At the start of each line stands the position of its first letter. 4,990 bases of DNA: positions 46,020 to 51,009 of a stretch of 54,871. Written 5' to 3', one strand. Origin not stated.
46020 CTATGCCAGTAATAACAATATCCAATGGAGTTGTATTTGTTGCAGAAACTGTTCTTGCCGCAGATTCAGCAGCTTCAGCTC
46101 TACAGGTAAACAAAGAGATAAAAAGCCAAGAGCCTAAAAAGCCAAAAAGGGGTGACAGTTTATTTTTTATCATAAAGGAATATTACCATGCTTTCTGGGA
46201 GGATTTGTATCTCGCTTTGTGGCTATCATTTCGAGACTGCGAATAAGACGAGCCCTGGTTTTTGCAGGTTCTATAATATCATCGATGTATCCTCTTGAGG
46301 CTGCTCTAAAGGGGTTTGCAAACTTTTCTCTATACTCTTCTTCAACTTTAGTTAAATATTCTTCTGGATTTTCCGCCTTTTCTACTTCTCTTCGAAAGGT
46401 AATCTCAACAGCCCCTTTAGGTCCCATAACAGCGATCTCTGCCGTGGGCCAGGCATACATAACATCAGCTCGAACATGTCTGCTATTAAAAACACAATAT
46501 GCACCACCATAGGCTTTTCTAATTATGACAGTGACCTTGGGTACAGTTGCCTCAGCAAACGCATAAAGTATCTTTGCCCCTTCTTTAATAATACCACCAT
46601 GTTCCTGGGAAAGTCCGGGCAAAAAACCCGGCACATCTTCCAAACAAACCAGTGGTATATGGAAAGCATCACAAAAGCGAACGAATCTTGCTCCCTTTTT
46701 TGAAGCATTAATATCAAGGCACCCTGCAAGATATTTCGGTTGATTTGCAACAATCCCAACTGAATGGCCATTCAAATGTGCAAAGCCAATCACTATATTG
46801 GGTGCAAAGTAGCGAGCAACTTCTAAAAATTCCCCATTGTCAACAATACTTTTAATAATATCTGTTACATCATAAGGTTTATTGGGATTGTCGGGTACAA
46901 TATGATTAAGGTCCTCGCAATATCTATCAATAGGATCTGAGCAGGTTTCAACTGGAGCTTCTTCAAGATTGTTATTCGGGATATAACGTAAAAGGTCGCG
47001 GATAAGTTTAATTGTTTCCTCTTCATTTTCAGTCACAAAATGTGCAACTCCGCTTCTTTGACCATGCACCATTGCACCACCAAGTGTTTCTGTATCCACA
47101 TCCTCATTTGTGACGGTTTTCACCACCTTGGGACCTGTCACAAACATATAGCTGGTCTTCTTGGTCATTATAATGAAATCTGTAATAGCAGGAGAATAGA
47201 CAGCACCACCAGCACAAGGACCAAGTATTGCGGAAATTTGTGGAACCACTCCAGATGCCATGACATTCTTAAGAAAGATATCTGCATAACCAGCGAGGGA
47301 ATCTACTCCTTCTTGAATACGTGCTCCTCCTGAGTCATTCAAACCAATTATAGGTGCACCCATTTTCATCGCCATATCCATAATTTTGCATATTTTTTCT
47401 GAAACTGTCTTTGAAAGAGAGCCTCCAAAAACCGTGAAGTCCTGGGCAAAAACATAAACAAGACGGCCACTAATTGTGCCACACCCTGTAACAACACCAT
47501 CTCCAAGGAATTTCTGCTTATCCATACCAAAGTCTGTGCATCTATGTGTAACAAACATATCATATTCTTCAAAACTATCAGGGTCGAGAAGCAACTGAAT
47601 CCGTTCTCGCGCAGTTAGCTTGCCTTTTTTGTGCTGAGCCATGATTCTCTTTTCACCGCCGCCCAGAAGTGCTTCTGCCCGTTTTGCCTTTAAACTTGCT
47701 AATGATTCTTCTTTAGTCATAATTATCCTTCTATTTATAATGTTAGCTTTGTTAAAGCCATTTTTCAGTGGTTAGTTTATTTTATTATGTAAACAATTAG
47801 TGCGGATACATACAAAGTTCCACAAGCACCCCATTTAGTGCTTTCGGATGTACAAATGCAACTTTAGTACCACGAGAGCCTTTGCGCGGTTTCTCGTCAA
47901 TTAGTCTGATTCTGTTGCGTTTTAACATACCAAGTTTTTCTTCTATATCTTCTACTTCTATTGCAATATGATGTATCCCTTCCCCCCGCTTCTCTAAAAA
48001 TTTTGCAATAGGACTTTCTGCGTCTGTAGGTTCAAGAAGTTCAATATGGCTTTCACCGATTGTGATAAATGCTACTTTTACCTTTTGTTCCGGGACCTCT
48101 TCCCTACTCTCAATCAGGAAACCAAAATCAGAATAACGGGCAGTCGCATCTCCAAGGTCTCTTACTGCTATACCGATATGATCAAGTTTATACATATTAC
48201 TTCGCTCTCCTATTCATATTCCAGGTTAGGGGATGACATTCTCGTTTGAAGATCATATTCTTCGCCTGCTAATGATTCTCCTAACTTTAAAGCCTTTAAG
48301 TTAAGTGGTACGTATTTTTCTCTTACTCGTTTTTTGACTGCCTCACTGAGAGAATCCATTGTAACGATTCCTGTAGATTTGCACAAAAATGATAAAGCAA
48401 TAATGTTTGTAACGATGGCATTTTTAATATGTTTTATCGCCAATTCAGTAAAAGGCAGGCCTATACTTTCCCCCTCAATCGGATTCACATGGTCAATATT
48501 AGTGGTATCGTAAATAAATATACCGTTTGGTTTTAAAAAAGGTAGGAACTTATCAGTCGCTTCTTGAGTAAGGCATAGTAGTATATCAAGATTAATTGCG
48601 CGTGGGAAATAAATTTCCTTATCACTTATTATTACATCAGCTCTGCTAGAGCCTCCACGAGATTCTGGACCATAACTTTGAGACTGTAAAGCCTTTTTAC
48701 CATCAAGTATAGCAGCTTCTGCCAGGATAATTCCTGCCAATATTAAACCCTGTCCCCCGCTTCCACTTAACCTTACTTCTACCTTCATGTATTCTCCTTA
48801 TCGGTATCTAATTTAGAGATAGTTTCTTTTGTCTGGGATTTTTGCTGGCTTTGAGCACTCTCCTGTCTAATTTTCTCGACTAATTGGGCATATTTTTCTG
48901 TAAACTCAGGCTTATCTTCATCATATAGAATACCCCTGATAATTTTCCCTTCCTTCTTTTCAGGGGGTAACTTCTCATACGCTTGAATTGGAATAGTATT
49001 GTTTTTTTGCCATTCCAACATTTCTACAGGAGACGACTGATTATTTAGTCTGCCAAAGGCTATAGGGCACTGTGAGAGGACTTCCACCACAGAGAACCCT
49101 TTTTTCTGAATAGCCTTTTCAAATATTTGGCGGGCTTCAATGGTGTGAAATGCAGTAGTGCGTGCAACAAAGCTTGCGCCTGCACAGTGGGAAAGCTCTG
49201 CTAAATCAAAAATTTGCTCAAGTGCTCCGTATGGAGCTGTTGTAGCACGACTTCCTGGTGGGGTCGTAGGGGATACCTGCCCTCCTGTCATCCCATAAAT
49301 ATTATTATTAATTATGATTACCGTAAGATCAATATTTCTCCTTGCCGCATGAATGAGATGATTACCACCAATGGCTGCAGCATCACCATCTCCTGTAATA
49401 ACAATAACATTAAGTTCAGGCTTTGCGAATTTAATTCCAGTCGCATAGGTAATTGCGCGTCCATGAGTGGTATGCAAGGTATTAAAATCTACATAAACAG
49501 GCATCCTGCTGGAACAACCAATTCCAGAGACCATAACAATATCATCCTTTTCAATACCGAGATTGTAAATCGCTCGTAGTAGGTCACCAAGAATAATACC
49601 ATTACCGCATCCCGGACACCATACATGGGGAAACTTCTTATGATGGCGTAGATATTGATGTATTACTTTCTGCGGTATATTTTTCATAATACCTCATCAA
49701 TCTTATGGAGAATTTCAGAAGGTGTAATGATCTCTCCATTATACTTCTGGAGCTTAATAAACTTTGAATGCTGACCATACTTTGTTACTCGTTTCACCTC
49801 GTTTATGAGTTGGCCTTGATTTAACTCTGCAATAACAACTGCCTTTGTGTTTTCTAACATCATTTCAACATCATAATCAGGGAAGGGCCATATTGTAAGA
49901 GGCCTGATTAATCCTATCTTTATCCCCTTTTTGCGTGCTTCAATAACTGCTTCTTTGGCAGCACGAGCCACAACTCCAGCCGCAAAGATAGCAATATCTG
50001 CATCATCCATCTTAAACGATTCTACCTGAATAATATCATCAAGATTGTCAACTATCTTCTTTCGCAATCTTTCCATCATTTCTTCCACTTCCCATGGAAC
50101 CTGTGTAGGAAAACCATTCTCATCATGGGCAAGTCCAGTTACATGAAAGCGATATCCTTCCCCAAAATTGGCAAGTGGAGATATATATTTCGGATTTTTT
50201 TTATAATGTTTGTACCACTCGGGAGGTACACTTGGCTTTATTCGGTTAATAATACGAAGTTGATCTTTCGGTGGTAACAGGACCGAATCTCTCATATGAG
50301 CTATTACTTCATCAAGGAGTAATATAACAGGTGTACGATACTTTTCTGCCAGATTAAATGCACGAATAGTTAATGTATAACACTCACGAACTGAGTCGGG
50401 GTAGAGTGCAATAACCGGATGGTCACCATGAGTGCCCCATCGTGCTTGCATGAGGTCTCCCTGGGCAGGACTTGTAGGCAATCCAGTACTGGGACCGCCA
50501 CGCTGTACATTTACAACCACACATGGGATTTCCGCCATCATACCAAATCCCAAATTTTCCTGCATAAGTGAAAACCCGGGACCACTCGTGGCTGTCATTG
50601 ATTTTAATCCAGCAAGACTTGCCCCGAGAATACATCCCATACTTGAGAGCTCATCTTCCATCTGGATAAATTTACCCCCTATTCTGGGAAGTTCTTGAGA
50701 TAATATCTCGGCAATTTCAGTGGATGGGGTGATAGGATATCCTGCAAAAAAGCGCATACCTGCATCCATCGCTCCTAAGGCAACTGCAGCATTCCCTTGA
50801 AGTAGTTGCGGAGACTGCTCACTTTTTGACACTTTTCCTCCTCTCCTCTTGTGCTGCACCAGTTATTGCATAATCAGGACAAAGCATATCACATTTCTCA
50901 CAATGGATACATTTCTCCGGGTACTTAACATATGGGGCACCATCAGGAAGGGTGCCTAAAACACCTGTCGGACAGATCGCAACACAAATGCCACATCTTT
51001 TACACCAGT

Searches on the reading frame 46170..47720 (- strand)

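Call 70: search_protein_families(library=pfam, proteins=[window:46170-47720:-], max_evalue=0.00001)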
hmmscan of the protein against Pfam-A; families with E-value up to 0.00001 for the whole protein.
window:46170-47720:- (516 aa): 2 families
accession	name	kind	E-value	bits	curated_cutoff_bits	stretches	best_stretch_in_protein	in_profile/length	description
PF01039.27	Carboxyl_trans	-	1.3e-202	674.2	22.3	1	29-514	2-493/493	Carboxyl transferase domain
PF03255.19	ACCA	-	3.8e-13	49.7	23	1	279-448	63-237/310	Acetyl co-enzyme A carboxylase carboxyltransferase-like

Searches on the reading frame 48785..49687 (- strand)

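Call 70: search_protein_families(library=pfam, proteins=[window:48785-49687:-], max_evalue=0.00001)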
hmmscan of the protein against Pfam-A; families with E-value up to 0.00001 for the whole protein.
window:48785-49687:- (300 aa): 1 family
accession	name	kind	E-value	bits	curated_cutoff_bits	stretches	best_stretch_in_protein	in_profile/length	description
PF02775.26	TPP_enzyme_C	-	1.5e-33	116.2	21.9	1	56-203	2-151/151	Thiamine pyrophosphate enzyme, C-terminal TPP binding domain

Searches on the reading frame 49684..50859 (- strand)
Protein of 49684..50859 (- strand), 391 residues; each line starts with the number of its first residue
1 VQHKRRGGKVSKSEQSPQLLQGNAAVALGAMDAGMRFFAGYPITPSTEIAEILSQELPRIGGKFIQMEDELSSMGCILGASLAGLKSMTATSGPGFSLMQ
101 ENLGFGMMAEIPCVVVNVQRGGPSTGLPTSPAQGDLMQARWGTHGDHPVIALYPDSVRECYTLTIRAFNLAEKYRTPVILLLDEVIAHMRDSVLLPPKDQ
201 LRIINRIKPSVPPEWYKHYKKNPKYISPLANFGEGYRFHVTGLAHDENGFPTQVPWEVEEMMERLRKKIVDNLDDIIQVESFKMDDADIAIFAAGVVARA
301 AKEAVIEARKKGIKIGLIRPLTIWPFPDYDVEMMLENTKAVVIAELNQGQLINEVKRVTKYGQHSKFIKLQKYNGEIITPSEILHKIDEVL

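Call 70: search_protein_families(library=pfam, proteins=[window:49684-50859:-], max_evalue=0.00001)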
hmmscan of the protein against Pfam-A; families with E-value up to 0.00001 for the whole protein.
window:49684-50859:- (391 aa): 2 families
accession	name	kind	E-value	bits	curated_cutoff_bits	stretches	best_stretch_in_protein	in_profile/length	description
PF01855.24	POR_N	-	9.4e-71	238.6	27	1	29-261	2-228/231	Pyruvate flavodoxin/ferredoxin oxidoreductase, thiamine diP-bdg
PF17147.9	PFOR_II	-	1.1e-20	74.3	27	1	287-383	1-102/102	Pyruvate:ferredoxin oxidoreductase core domain II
